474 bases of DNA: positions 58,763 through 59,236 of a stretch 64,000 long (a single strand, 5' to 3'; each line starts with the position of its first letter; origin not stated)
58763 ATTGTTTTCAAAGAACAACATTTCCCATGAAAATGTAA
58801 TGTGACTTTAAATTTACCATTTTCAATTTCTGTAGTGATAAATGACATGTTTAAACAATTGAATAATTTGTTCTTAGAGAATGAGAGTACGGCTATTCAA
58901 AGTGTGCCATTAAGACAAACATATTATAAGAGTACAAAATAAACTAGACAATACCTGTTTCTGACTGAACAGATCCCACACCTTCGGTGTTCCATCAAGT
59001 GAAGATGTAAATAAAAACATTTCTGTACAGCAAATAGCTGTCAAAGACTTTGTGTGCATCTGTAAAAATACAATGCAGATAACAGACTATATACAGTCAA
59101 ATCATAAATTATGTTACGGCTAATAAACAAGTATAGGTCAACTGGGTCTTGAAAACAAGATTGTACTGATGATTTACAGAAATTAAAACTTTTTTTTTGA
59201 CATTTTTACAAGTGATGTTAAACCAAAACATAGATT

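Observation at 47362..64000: At least 4-kb direct repeats 12,625 bp apart: likely a 12.6-kb tandem duplication that would predict a second NAT/Tc1 unit just beyond the window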

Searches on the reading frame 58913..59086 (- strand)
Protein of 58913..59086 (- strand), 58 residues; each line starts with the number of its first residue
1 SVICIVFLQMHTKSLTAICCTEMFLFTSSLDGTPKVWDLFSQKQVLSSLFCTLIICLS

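Call 24: find_homologous_proteins(query=window:58913-59086:-, max_evalue=0.001)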
Query seq(58 aa): no candidate shares three 5-residue words with the query. No homologue found.
